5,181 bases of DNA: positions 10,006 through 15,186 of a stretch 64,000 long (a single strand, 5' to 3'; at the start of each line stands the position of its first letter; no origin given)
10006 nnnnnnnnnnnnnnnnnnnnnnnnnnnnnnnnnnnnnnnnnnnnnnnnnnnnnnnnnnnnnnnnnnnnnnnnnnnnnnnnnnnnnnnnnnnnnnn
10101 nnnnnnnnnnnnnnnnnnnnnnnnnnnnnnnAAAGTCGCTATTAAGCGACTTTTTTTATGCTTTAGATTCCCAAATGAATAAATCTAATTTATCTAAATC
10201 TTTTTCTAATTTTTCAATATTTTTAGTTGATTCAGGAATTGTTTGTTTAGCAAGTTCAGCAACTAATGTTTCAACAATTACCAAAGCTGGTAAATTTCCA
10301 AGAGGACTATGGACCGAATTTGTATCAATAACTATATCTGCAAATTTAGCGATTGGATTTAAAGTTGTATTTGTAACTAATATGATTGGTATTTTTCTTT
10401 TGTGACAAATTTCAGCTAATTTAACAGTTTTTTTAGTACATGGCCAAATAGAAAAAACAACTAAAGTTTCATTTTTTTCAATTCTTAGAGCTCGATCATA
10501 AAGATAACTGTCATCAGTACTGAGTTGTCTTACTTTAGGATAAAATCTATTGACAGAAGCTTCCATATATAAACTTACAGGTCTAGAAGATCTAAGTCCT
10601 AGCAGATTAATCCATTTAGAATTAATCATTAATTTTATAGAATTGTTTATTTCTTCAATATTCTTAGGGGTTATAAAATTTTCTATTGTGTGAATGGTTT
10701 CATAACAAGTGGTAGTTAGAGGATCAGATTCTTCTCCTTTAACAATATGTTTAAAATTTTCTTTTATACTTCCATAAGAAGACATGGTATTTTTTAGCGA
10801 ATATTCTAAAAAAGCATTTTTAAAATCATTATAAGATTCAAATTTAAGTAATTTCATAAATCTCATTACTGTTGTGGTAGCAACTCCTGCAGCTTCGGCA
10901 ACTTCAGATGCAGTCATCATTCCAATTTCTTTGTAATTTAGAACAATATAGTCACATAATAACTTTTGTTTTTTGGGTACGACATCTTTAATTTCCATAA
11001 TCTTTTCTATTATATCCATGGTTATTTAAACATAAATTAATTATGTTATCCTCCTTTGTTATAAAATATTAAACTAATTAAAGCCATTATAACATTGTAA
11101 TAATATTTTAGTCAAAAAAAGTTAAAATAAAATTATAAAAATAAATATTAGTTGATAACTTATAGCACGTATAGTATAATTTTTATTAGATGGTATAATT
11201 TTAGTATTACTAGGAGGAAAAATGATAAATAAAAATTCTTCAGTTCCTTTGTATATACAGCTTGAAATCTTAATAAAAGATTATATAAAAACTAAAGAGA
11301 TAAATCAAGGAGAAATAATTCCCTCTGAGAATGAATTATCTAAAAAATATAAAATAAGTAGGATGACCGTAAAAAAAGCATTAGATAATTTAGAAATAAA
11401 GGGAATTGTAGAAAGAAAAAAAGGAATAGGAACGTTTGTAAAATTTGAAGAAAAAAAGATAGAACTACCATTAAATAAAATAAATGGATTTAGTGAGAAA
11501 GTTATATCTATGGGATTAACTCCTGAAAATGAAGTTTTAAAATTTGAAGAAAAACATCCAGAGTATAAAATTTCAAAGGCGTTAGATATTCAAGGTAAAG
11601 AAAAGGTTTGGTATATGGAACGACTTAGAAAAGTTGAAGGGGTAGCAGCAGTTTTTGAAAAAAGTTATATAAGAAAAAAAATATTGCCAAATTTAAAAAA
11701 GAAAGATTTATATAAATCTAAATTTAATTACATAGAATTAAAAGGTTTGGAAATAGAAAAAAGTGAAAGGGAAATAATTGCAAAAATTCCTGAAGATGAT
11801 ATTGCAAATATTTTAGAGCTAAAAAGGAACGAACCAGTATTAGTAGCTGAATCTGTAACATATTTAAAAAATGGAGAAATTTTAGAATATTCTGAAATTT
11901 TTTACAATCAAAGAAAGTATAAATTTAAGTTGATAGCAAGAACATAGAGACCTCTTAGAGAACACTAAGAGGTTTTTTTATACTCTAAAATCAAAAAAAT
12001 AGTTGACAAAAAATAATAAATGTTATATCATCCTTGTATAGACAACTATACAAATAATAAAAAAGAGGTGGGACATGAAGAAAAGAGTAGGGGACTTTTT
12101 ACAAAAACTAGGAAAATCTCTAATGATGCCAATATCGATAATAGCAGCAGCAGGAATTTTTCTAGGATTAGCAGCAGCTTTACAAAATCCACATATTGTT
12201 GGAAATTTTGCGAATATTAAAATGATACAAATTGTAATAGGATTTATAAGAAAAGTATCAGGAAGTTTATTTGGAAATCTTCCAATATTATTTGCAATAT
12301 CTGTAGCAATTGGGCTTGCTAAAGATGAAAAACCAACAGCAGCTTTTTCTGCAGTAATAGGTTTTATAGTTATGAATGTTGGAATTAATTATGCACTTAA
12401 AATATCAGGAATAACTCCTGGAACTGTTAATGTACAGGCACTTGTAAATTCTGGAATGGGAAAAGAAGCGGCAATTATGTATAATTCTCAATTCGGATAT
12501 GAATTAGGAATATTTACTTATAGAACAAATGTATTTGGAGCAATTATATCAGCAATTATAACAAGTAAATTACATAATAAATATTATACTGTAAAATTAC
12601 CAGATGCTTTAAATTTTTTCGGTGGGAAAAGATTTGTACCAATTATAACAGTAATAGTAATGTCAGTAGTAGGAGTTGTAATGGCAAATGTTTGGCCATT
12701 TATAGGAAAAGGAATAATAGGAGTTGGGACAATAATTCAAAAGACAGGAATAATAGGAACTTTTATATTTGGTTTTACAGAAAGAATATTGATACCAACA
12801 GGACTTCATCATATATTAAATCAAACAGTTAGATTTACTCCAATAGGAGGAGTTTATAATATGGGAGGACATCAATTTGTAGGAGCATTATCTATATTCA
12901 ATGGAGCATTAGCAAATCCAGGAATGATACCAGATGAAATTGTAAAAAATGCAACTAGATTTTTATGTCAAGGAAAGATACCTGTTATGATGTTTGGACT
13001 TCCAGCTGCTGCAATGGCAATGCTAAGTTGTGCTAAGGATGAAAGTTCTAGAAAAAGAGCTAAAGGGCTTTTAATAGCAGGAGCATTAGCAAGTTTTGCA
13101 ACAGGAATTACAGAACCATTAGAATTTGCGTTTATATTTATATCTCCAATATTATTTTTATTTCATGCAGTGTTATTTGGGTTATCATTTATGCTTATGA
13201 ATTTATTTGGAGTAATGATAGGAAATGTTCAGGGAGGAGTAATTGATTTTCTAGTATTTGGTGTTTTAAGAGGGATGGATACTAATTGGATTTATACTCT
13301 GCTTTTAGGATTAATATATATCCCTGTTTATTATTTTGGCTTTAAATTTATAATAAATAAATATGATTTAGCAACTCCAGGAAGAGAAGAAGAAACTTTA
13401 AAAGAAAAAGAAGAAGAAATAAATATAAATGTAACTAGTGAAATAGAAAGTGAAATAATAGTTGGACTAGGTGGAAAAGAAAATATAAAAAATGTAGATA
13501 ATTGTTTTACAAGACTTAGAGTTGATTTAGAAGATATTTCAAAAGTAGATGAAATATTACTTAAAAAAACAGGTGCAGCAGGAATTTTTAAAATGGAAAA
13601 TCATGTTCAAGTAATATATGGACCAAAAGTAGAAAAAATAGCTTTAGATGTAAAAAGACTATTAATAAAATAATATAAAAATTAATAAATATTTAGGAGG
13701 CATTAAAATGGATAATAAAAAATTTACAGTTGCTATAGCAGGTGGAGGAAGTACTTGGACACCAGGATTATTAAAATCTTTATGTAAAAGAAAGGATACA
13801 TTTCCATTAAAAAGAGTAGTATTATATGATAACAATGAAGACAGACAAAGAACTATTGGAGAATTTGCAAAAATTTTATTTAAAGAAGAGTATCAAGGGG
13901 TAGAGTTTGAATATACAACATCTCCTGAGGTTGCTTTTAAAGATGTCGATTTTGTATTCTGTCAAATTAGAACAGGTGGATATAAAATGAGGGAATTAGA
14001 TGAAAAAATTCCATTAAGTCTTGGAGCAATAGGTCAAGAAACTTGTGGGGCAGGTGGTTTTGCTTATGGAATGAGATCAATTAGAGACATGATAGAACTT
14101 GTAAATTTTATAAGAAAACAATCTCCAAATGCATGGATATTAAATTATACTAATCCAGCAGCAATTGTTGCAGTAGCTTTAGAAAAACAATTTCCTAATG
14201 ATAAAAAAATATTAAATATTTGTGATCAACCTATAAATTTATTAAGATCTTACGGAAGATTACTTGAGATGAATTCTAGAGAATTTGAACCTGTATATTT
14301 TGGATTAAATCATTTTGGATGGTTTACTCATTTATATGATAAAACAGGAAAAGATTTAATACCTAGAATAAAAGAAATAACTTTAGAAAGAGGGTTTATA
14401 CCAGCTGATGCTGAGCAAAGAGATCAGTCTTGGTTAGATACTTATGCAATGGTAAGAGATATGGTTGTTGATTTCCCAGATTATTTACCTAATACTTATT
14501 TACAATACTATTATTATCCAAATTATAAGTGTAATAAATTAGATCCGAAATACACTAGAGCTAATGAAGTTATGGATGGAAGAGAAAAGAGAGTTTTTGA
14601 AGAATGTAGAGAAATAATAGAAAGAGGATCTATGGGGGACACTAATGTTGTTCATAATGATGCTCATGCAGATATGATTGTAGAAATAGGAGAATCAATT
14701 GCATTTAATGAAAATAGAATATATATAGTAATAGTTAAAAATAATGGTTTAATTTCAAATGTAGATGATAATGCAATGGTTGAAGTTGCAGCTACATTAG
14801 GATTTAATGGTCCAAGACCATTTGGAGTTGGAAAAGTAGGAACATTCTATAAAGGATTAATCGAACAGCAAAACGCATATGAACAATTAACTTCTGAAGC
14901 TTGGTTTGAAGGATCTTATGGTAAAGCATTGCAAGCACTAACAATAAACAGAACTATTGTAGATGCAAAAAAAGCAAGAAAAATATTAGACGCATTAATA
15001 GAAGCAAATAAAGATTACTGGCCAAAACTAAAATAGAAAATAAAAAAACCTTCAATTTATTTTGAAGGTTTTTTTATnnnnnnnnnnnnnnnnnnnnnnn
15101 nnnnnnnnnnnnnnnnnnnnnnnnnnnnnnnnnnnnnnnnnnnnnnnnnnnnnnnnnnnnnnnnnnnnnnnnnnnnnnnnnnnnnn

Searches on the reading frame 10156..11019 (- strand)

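Call 11: search_protein_families(library=pfam, proteins=[window:10156-11019:-], max_evalue=0.00001)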
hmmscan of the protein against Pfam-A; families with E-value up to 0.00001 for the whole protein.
window:10156-11019:- (287 aa): 2 families
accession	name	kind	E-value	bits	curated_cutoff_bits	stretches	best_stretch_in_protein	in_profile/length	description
PF01380.27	SIS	-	3.1e-13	50.1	25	1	131-243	2-113/131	SIS domain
PF01418.23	HTH_6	-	8.8e-09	35.7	28.3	1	1-70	1-70/77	Helix-turn-helix domain, rpiR family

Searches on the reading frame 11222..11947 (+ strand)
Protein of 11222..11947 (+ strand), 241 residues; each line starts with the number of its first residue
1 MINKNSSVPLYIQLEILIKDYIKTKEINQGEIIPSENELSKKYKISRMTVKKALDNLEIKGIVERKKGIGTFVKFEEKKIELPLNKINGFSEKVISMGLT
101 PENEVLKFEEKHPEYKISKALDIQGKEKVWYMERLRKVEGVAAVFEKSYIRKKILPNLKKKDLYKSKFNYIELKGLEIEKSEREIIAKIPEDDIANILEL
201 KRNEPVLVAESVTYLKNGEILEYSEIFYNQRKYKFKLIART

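Call 11: search_protein_families(library=pfam, proteins=[window:11222-11947:+], max_evalue=0.00001)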
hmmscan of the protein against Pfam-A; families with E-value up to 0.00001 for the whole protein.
window:11222-11947:+ (241 aa): 3 families
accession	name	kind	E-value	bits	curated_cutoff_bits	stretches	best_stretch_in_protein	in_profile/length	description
PF07702.18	UTRA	-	5.6e-33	114.2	23.8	1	97-234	2-141/141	UTRA domain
PF00392.27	GntR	-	5.2e-18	64.9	27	1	13-73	4-64/64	Bacterial regulatory proteins, gntR family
PF14502.12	HTH_41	-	2.5e-06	27.2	25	1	28-73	1-48/48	Helix-turn-helix domain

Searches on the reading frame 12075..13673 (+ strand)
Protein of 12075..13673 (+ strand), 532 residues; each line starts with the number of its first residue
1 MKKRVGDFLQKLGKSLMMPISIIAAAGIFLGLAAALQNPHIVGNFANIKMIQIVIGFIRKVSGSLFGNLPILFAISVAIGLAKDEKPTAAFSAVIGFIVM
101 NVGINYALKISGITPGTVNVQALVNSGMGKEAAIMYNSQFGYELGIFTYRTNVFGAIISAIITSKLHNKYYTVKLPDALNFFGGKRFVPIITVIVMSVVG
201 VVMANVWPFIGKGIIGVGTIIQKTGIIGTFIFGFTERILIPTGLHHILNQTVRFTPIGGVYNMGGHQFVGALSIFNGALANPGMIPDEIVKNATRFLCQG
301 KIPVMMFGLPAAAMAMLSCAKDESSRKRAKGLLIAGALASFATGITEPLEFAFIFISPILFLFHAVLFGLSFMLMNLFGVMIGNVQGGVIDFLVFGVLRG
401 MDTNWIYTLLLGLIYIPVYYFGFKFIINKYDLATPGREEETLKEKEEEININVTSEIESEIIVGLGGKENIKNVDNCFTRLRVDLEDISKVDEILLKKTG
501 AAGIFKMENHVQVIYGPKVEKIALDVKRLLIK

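Call 11: search_protein_families(library=pfam, proteins=[window:12075-13673:+], max_evalue=0.00001)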
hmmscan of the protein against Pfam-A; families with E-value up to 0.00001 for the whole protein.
window:12075-13673:+ (532 aa): 2 families
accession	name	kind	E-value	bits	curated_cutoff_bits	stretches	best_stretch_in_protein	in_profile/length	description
PF02378.23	PTS_EIIC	-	9.5e-71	238.9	30.7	1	13-369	1-319/319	Phosphotransferase system, EIIC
PF00367.25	PTS_EIIB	-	2.7e-15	55.9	27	1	460-492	2-34/34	phosphotransferase system, EIIB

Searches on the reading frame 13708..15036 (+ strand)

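Call 11: search_protein_families(library=pfam, proteins=[window:13708-15036:+], max_evalue=0.00001)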
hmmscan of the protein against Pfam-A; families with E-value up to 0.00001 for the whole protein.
window:13708-15036:+ (442 aa): 2 families
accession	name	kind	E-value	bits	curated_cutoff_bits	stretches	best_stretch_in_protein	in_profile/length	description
PF11975.13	Glyco_hydro_4C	-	1.4e-50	172.6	24.1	1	197-416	1-210/211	Family 4 glycosyl hydrolase C-terminal domain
PF02056.22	Glyco_hydro_4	-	6e-48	163.3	23.2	1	8-178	2-173/183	Family 4 glycosyl hydrolase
